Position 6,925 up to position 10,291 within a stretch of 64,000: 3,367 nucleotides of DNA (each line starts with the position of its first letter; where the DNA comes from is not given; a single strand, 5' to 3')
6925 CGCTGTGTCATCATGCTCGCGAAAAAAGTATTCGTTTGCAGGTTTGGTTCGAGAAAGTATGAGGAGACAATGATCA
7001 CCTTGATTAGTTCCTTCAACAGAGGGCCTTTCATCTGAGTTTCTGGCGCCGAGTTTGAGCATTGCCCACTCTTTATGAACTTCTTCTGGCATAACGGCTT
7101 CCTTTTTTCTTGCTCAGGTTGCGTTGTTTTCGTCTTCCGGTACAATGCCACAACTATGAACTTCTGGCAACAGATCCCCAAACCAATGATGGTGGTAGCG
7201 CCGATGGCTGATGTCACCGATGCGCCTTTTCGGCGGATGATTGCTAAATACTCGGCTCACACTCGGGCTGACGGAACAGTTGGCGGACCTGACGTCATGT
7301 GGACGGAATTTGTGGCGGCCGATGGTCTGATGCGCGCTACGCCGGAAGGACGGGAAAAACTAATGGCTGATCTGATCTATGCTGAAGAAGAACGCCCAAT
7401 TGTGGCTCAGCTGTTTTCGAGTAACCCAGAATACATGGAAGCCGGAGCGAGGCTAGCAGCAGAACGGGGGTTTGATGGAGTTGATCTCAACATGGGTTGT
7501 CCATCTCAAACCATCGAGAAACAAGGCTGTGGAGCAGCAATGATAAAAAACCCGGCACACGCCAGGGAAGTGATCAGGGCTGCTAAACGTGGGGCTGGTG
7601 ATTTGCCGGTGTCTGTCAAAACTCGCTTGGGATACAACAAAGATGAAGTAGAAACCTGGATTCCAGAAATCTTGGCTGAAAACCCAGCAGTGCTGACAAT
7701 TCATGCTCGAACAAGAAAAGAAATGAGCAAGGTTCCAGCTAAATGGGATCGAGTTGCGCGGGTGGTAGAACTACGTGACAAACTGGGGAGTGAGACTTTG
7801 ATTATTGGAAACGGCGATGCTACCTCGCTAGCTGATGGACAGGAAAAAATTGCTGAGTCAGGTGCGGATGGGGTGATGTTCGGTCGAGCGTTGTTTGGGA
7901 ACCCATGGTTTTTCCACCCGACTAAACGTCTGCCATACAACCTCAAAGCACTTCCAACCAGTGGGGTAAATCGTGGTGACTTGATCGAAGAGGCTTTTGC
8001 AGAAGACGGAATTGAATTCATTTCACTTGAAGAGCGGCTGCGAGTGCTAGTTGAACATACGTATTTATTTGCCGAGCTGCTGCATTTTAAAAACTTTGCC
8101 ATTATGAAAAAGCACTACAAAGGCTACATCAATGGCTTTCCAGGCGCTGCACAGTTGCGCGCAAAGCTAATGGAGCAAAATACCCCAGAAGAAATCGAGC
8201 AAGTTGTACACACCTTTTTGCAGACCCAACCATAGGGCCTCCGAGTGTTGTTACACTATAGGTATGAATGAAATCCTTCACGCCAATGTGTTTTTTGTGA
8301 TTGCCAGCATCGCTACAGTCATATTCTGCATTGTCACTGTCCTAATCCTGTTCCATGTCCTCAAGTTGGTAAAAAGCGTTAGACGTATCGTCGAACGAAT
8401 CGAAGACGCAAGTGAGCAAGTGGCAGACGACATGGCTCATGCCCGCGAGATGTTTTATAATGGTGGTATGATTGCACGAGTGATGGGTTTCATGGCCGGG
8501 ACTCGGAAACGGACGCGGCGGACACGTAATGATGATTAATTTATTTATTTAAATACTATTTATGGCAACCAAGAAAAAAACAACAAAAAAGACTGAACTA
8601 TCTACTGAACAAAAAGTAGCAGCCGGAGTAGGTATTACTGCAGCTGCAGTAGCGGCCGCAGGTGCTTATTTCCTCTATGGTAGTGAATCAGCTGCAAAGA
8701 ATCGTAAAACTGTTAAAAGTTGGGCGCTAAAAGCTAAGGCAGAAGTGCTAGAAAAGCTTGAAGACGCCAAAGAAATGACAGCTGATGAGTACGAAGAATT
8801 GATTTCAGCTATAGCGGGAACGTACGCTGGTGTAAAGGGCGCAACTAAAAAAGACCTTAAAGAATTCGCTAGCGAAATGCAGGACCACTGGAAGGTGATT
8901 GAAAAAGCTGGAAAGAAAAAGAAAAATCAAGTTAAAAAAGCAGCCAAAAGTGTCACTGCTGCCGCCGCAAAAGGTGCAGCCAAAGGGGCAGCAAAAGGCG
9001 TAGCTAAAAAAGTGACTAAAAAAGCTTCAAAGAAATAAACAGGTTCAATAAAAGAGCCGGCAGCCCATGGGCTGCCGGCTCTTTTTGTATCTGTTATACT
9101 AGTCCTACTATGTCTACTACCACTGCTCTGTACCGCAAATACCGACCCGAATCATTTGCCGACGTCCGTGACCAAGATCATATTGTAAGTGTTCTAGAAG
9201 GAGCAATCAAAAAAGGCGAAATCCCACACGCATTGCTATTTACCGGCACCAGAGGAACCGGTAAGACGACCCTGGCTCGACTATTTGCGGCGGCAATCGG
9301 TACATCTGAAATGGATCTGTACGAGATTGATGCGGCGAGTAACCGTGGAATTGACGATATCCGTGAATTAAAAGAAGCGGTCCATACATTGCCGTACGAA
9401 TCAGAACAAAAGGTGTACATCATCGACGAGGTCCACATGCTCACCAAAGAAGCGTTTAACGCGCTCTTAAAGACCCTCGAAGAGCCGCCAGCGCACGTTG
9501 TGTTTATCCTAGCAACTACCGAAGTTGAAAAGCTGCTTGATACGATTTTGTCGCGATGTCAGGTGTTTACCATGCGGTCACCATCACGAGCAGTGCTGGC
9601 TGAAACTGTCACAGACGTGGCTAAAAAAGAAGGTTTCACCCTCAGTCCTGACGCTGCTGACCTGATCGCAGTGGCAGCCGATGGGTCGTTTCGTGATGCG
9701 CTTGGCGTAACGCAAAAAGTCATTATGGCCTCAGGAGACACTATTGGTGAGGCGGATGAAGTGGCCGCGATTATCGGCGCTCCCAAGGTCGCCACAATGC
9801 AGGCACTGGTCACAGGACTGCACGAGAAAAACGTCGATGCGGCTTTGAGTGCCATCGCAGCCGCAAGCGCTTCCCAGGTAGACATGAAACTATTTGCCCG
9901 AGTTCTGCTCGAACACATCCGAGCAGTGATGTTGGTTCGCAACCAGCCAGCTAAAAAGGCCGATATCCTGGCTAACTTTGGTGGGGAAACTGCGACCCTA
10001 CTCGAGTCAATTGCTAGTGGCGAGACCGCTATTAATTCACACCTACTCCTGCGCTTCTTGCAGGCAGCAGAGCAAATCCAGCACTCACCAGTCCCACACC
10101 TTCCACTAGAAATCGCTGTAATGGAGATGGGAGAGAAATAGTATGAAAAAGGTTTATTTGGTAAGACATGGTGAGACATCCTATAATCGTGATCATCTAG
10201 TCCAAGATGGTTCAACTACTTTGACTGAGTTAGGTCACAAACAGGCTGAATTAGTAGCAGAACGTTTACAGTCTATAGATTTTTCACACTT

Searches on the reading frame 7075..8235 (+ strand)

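Call 83: search_protein_families(library=pfam, proteins=[window:7075-8235:+], max_evalue=0.0001)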
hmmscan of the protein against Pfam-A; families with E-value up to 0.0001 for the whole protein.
window:7075-8235:+ (386 aa): 1 family
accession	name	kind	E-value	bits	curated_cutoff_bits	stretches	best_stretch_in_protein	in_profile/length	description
PF01207.24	Dus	-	1.2e-59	202.4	20.4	1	41-382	2-307/311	Dihydrouridine synthase (Dus)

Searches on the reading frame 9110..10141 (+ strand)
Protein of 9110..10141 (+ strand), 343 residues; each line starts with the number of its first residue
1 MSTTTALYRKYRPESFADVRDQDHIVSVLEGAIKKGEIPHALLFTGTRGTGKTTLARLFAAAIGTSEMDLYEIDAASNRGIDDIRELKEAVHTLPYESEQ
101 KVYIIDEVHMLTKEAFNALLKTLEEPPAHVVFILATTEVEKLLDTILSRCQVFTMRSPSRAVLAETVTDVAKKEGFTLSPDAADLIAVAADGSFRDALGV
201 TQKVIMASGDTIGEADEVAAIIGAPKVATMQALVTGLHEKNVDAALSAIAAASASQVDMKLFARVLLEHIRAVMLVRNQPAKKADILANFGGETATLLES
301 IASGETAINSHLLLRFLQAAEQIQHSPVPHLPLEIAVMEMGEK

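Call 83: search_protein_families(library=pfam, proteins=[window:9110-10141:+], max_evalue=0.0001)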
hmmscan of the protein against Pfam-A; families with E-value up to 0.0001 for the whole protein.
window:9110-10141:+ (343 aa): 11 families
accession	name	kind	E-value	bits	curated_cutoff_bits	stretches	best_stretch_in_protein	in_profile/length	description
PF13177.12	DNA_pol3_delta2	-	5.6e-36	124.4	27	2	78-157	80-159/161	DNA polymerase III, delta subunit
PF00004.35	AAA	-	8.3e-15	55.8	21.2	1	42-153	1-126/131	ATPase family associated with various cellular activities (AAA)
PF13401.12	AAA_22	-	9.9e-09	36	27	0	92-141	76-128/130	AAA domain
PF13173.12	AAA_14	-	3.5e-08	34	27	1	41-133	4-94/129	AAA domain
PF07728.20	AAA_5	-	1.3e-07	32.1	22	1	42-129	2-96/139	AAA domain (dynein-related subfamily)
PF05496.18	RuvB_N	-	1.6e-07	31.6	27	1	12-126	2-111/159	Holliday junction DNA helicase RuvB P-loop domain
PF22608.2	DNAX_ATPase_lid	-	3.4e-07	30.4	27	1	165-206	4-45/49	DNA polymerase III clamp loader subunit, ATPase lid domain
PF13604.12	AAA_30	-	9.2e-06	26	27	1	43-133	22-122/191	AAA domain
PF06068.19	TIP49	-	1.1e-05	25.2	23.8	0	102-137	277-311/347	TIP49 P-loop domain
PF12169.13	DNA_pol3_gamma3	-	5.2e-05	23.5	24.4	1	215-339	3-126/143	DNA polymerase III subunits gamma and tau domain III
PF25199.1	nSTAND_NTPase5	-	8.8e-05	22.8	34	0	34-136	36-132/145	Novel STAND NTPase 5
